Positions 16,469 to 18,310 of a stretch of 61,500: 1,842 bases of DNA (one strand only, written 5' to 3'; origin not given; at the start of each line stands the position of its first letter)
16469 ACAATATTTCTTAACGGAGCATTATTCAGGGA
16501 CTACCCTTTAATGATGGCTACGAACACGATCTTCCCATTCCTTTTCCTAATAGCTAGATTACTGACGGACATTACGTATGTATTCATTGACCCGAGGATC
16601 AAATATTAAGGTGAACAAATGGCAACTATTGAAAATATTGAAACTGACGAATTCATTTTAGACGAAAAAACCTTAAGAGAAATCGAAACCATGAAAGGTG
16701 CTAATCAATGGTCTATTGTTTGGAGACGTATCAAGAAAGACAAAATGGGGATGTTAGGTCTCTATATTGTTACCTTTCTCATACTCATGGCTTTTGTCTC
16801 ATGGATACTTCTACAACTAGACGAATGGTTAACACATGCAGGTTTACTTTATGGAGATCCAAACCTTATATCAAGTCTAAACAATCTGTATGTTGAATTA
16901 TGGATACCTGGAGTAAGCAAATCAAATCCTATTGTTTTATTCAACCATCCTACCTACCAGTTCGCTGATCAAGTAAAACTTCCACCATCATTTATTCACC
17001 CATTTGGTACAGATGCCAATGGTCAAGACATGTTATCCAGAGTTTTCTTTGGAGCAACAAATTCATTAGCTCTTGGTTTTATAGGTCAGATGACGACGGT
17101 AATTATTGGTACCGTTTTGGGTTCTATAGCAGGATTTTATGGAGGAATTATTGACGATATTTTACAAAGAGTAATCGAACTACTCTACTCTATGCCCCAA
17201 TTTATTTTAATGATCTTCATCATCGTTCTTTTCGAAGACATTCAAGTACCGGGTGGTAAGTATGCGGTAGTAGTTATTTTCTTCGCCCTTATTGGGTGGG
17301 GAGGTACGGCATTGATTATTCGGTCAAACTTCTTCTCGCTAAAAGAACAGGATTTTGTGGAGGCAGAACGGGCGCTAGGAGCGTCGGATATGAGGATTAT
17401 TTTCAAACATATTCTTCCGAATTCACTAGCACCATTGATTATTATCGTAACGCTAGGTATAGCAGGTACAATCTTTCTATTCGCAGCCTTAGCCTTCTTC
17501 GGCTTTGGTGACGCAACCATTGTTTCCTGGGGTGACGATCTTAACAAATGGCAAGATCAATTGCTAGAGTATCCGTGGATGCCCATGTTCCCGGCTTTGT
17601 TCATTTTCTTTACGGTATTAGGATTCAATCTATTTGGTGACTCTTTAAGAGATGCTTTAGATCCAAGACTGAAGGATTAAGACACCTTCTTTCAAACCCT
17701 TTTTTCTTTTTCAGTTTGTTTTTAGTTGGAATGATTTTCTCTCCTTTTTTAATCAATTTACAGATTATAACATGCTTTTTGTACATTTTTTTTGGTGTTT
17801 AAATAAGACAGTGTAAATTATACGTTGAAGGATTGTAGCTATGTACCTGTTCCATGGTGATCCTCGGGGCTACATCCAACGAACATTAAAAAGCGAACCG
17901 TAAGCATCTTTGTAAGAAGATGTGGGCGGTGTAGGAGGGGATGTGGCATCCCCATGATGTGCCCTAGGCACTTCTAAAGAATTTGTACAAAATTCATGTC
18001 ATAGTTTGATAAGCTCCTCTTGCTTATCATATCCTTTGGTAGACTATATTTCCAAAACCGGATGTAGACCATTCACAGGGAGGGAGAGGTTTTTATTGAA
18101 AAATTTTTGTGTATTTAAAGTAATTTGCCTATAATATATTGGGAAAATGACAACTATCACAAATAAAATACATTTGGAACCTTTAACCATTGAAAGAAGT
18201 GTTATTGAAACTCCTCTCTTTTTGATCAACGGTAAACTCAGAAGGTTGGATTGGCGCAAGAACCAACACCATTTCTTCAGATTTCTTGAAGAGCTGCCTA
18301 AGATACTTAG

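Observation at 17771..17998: GC-rich, highly self-complementary RNA-like element inside a split ABC operon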

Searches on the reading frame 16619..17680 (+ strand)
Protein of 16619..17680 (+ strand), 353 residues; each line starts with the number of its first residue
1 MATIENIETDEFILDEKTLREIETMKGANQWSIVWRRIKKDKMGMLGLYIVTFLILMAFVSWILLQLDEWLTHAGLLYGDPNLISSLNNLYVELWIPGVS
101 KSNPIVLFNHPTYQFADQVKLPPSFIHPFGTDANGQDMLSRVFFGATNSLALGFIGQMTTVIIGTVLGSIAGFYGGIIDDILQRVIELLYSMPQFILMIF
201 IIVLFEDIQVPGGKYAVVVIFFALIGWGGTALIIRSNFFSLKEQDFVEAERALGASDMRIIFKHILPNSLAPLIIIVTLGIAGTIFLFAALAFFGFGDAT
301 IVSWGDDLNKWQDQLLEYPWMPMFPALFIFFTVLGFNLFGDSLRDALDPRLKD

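Call 12: search_protein_families(library=pfam, proteins=[window:16619-17680:+])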
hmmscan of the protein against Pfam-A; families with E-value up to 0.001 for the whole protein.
window:16619-17680:+ (353 aa): 2 families
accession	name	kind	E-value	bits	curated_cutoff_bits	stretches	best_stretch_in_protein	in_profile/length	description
PF00528.27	BPD_transp_1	-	1.5e-32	113.3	26.4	1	164-352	1-183/184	Binding-protein-dependent transport system inner membrane component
PF12911.12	OppC_N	-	8e-09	35.7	23.9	1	30-62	2-35/53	N-terminal TM domain of oligopeptide transport permease C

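Call 15: search_protein_families(library=ncbifam, proteins=[window:16619-17680:+], max_evalue=0.1)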
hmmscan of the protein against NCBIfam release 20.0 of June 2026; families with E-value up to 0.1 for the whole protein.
window:16619-17680:+ (353 aa): 35 families (the best 25 are shown)
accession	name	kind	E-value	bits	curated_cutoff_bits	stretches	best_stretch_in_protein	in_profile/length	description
NF045476.1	Opp4C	equivalog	1.8e-75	253.8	350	2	104-350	34-278/278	oligopeptide ABC transporter permease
NF045475.1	Opp3C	equivalog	4.6e-60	203.5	450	1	23-352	16-328/328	oligopeptide ABC transporter permease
NF011662.0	PRK15082.1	equivalog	1.8e-57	195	484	2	104-352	58-301/303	glutathione ABC transporter permease GsiD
NF045474.1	Opp2C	equivalog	2.7e-54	184.2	300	1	118-348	11-236/236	nickel transporter permease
TIGR02790.1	nickel_nikC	equivalog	8.7e-54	182.8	358.45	1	107-348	22-258/258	nickel ABC transporter permease subunit NikC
NF045473.1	Opp1C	equivalog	5.6e-52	176.8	350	1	103-351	24-267/267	nickel/cobalt ABC transporter permease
NF008160.0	PRK10913.1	equivalog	2e-45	155.5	483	1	110-352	56-299/300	dipeptide ABC transporter permease DppC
NF007738.0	PRK10417.1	equivalog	1.9e-44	152.3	335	1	121-352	46-272/277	nickel ABC transporter permease subunit NikC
NF011935.0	PRK15406.1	equivalog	6e-44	151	433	1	127-350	82-300/302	oligopeptide ABC transporter permease OppC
NF007376.0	PRK09881.1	equivalog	6.5e-44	150.1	434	1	118-351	65-293/298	D,D-dipeptide ABC transporter permease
NF043080.1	MMSYN1_0166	equivalog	2.6e-39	135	370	1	112-351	68-305/307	oligopeptide ABC transporter permease OppC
NF047573.1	opine_perm_CntC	exception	2.1e-38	132.2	440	1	103-351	28-271/271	staphylopine uptake ABC transporter permease subunit CntC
NF011596.0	PRK15021.1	subfamily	3.6e-31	108.5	439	1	78-350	78-338/341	microcin C ABC transporter permease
NF011691.0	PRK15111.1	equivalog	2.8e-30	105.9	379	1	128-348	77-292/296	putrescine export ABC transporter permease SapC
NF045470.1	Opp2B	equivalog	1.8e-13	50.4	350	1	135-296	80-254/300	nickel ABC transporter permease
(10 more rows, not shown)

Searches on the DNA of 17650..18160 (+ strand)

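Call 5: search_rna_families(source=window, start=17650, end=18160, threshold=evalue, max_evalue=10, show_alignments=4)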
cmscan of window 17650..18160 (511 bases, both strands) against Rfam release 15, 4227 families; matches with E-value up to 10: 0.
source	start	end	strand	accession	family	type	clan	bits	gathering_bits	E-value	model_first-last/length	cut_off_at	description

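Call 70: build_rna_model(alignment_id=A6, structure=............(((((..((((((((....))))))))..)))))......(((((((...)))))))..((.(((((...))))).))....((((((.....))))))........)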
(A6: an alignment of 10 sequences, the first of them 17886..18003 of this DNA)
Model R1 built from alignment A6 (10 sequences, 119 columns); structure: as given.
model positions 119; base pairs 33; branch points 3; effective number of sequences 1; information 0.591 bits per position. Calibrated on 0.2 Mb of random sequence (short: E-values are rough).
structure used (alignment columns):
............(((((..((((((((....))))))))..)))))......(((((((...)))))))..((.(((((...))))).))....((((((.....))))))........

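Call 71: search_with_rna_model(model_id=R1, sources=[window, L001, L002, L003, L004, L005, L006, L014, L016, L017, L018, L019, L021, L023, L024, L026, L027, L031, L032, L033], max_evalue=10)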
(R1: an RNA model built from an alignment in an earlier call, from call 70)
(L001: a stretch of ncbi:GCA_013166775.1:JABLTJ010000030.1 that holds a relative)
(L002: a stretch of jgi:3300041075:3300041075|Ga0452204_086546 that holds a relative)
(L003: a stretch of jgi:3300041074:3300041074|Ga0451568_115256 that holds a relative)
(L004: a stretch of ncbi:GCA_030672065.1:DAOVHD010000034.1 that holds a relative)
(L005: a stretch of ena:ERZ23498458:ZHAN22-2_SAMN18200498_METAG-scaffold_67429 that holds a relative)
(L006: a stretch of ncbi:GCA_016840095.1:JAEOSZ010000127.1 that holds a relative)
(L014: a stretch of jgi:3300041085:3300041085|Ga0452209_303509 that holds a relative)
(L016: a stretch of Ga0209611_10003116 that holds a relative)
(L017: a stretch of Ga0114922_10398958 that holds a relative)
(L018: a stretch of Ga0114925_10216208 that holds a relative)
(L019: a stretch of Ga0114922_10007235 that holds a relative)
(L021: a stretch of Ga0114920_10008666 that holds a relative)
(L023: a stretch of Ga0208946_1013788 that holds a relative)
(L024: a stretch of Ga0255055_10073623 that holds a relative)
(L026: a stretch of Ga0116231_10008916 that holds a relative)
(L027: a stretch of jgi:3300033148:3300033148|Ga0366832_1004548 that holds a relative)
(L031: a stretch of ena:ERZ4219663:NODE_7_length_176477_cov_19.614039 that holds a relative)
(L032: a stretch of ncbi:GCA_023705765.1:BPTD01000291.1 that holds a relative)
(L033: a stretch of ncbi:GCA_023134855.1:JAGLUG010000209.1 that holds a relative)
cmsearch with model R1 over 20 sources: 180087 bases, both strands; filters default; matches with E-value up to 10: 14.
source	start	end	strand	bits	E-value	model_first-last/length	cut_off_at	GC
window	17885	18003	+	144.3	3.5e-35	1-119/119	no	0.43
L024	1202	1320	-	142.6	1e-34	1-119/119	no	0.45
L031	10046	10163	+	137.5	2.1e-33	1-119/119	no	0.43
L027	4963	5081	-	137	2.8e-33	1-119/119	no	0.41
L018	1048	1166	-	136.2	4.5e-33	1-119/119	no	0.45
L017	27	145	+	132.5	4e-32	1-119/119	no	0.46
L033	2543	2661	-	131.7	6.7e-32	1-119/119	no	0.45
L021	87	205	-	130.7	1.2e-31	1-119/119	no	0.48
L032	928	1045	-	117.2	3.8e-28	1-119/119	no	0.44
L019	1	102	+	114.7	1.7e-27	18-119/119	5'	0.46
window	3968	4099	-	12.8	0.45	1-119/119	no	0.32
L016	5880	5991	-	9.7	3.1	1-119/119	no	0.31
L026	3054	3165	-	9.7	3.1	1-119/119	no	0.31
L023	266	280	+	9.3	3.8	96-110/119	no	0.13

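Call 78: search_with_rna_model(model_id=R1, sources=[L034, L035, L007, L015, L020, L022, L025], max_evalue=1)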
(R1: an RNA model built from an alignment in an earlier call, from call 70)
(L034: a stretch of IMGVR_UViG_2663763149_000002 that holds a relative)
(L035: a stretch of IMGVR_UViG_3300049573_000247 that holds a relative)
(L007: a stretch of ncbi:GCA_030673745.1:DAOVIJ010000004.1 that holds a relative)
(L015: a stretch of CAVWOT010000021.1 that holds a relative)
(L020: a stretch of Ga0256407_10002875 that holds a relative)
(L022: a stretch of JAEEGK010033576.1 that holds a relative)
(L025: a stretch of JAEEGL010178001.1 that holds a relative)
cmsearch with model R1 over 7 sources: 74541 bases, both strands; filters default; matches with E-value up to 1: 5.
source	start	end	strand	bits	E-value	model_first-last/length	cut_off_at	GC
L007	9739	9857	+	144.3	1.4e-35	1-119/119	no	0.43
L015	5921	5940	-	17.4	0.012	50-69/119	no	0.7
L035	11924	11940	-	14.1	0.088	53-69/119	no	0.76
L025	5223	5292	-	12.8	0.2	1-119/119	no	0.31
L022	8608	8677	+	12.8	0.2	1-119/119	no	0.3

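Call 85: search_dna_similar(query=window:17767-18003:+, collection=plasmids, mode=distant, max_evalue=0.001, max_rows=10)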
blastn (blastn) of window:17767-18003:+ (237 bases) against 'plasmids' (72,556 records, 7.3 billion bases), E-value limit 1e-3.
No match.

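Call 86: search_dna_similar(query=window:17767-18003:+, collection=phages, mode=distant, max_evalue=0.001, max_rows=10)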
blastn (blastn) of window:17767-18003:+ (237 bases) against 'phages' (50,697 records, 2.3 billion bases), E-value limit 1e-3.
No match.
